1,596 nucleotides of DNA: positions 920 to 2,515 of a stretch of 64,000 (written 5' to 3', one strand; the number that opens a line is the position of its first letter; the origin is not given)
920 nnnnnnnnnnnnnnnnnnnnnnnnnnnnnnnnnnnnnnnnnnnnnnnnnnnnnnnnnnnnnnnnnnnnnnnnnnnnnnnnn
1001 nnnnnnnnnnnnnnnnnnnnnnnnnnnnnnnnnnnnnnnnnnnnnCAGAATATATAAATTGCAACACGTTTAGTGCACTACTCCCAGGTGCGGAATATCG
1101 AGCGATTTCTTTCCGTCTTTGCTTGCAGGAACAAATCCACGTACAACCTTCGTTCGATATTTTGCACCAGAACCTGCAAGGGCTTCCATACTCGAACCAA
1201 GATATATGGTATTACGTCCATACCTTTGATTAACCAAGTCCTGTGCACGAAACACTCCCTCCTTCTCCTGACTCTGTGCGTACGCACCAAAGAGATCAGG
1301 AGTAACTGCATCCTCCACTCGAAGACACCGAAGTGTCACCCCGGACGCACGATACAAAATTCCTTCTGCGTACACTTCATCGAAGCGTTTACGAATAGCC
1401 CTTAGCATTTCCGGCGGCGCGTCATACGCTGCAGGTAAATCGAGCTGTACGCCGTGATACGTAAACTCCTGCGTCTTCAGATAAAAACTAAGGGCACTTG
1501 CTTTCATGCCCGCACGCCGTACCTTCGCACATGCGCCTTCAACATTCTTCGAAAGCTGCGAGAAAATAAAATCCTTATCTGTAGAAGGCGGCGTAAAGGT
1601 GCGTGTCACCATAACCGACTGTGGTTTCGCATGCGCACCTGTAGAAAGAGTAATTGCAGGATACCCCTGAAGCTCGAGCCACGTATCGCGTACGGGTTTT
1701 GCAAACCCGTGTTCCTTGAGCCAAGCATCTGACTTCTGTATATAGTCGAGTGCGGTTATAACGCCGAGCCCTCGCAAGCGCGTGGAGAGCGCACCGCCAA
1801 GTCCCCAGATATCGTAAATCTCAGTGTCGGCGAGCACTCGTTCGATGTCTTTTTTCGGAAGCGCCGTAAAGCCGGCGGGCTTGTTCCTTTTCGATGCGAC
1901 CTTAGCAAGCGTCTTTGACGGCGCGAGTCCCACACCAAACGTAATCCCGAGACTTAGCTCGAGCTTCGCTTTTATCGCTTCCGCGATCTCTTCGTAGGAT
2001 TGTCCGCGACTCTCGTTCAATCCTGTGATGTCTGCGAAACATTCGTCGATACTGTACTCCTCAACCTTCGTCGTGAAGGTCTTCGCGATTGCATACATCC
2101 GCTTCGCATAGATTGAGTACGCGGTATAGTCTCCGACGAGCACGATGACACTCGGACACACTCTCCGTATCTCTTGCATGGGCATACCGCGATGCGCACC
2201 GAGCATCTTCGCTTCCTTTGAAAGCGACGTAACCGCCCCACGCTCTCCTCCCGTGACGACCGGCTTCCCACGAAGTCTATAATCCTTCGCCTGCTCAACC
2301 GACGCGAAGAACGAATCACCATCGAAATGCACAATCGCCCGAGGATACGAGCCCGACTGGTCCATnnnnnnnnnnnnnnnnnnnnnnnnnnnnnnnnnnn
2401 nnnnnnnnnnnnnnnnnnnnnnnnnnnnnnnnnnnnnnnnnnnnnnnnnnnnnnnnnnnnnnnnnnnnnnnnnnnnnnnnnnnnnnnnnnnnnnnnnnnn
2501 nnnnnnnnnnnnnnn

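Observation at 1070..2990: SOS mutagenesis cassette: lexA with Y-family polymerase, with a perfect Cheo-type LexA box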

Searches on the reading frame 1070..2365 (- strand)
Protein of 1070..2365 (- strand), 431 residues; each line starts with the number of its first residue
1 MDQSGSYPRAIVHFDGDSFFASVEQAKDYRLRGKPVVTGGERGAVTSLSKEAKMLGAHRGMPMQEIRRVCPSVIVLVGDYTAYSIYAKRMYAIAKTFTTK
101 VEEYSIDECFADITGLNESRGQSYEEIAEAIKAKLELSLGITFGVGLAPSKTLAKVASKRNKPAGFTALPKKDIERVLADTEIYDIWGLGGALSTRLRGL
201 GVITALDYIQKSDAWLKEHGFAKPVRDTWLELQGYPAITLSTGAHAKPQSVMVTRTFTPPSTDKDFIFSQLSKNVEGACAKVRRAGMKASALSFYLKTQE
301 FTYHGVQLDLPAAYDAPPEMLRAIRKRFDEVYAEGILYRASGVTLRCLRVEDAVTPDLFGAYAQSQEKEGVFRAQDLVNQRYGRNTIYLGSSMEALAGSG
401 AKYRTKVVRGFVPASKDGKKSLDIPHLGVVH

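Call 3: search_protein_families(library=pfam, proteins=[window:1070-2365:-], max_evalue=0.01)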
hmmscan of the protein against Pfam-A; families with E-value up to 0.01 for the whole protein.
window:1070-2365:- (431 aa): 3 families
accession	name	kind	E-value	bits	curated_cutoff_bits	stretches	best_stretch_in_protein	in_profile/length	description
PF00817.25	IMS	-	5e-40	137.3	23.2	1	15-159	2-148/148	impB/mucB/samB family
PF11799.13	IMS_C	-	2.7e-13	50.7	20.7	1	248-355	1-106/109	impB/mucB/samB family C-terminal domain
PF11798.14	IMS_HHH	-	0.00032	21.2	24.4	1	172-202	2-32/32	IMS family HHH motif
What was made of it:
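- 1070..2365 (-): Y-family DNA polymerase, 431 aa. Catalytic Asp15 and Asp107-Glu108 are present. IMS 5e-40 and IMS_C 2.7e-13 (call 3).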

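Call 7: search_protein_families(library=ncbifam, proteins=[window:1070-2365:-], max_evalue=0.01)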
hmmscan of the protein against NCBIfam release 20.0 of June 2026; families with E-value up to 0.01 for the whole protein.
window:1070-2365:- (431 aa): 10 families
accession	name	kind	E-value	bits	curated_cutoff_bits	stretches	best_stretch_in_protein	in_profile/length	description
NF002751.0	PRK02794.1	equivalog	5.8e-54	183.6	371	1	10-394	39-419/425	DNA polymerase IV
NF002677.0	PRK02406.1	equivalog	1.2e-51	176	256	1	9-348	6-343/357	DNA polymerase IV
NF002882.0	PRK03348.1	equivalog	2.6e-51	174.8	389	1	9-370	5-364/461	DNA polymerase IV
NF002848.0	PRK03103.1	subfamily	6.3e-49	166.5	381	1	9-396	4-395/410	DNA polymerase IV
NF002492.0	PRK01810.1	equivalog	1.5e-47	162.2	399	1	9-393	10-395/412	DNA polymerase IV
NF003015.0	PRK03858.1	subfamily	4.7e-47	160.9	367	1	10-392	8-385/399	DNA polymerase IV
NF010731.0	PRK14133.1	equivalog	1e-43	149.9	362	1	9-305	3-294/352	DNA polymerase IV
NF002955.0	PRK03609.1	subfamily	1.2e-43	149.6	431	1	14-390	5-392/422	translesion error-prone DNA polymerase V subunit UmuC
NF002883.0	PRK03352.1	equivalog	2.4e-34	119.1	330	1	9-326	5-321/347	DNA polymerase IV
NF002292.0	PRK01216.1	equivalog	5e-31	108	339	1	11-224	3-222/351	DNA polymerase IV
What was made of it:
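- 1070..2365 (-): NCBIfam Pol IV models score up to 184 bits and UmuC 150 bits, all below their cut-offs (call 7).
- On DinB / Pol IV (equivalog): The best Pol IV model gives 183.6 bits against a cut-off of 371 (call 7).
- On UmuC (Pol V catalytic subunit): 149.6 bits against a cut-off of 431 (call 7).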

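Call 32: search_solved_structures(query=window:1070-2365:-, max_evalue=1e-20)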
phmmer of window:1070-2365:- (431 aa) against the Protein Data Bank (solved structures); distinct sequences matched with E-value up to 1e-20: 51.
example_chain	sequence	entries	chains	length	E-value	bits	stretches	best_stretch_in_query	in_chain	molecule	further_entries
7yll_A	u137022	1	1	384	1.9e-32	116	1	9-305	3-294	DNA polymerase IV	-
4ir1_F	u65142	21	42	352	2.9e-27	99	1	9-283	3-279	DNA polymerase IV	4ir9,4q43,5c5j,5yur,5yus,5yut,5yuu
4r8u_A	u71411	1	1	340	3.3e-27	98.8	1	9-283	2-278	DNA polymerase IV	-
4r8u_B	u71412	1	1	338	4.8e-27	98.2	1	9-283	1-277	DNA polymerase IV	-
1k1q_A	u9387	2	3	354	2.3e-26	96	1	11-293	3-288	DBH protein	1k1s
4nlg_A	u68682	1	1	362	2.8e-26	95.7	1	11-322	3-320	DNA polymerase IV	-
3bq0_A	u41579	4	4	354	3e-26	95.6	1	11-293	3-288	DNA polymerase IV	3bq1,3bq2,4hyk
1im4_A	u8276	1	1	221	3.3e-26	95.5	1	10-212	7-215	DBH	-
4f4y_A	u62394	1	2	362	3.9e-26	95.2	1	11-291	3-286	DNA polymerase IV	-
4irc_F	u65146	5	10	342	4.7e-26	95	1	9-283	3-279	DNA polymerase IV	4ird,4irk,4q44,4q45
6jup_F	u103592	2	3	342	6.4e-26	94.5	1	9-283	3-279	DNA polymerase IV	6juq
6juq_A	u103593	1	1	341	7.6e-26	94.3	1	9-283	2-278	DNA polymerase IV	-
4f50_A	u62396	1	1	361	1.2e-25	93.6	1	11-215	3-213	DNA polymerase IV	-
4f4w_A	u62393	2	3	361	1.3e-25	93.6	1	11-214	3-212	DNA polymerase IV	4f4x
6jun_F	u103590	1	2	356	9.1e-24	87.4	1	10-230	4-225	DNA polymerase IV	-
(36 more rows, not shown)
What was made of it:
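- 1070..2365 (-): The closest solved structures are DinB/Dpo4 (call 32).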

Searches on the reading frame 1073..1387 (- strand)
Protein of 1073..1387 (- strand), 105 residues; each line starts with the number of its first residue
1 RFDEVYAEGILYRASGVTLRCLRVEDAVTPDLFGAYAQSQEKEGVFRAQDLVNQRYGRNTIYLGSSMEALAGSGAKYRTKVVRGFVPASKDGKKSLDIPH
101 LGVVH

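Call 71: search_protein_families(library=pfam, alignment_id=A2, max_evalue=1)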
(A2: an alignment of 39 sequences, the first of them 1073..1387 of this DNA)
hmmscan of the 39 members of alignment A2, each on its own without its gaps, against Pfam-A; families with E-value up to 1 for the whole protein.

A. member 1, window:1073-1387:- (105 aa): 1 family
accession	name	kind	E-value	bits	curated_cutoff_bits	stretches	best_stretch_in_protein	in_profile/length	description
PF13438.11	DUF4113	-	0.0056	17.1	24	1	48-67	6-25/51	Domain of unknown function (DUF4113)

B. families by the number of members that match (of 39 scanned): 13 families
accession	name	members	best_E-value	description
PF13438.11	DUF4113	37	5e-06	Domain of unknown function (DUF4113)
PF09119.15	SicP-binding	5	0.0047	SicP binding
PF11799.13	IMS_C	2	0.00078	impB/mucB/samB family C-terminal domain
PF04097.20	Nic96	1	0.012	Nup93/Nic96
PF14312.12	FG-GAP_2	1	0.041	FG-GAP repeat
PF12688.13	TPR_5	1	0.057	Tetratrico peptide repeat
PF18596.6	Sld7_C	1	0.078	Sld7 C-terminal domain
PF20057.4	DUF6456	1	0.1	Domain of unknown function (DUF6456)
PF08965.17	Aca2_YdiL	1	0.1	Aca2/YdiL-like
PF16918.11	PknG_TPR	1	0.11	Protein kinase G tetratricopeptide repeat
PF11382.13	MctB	1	0.17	Copper transport outer membrane protein, MctB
PF19591.4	DUF6096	1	0.17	Family of unknown function (DUF6096)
PF14277.12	DUF4364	1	0.25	Domain of unknown function (DUF4364)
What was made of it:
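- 1187..1246 (-): RecA-N-terminus-like motif (N-terminal part of Pfam DUF4113, the UmuC C-terminal extension). The window protein gives E 0.0056 at 17 bits, below the cut-off (call 71).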
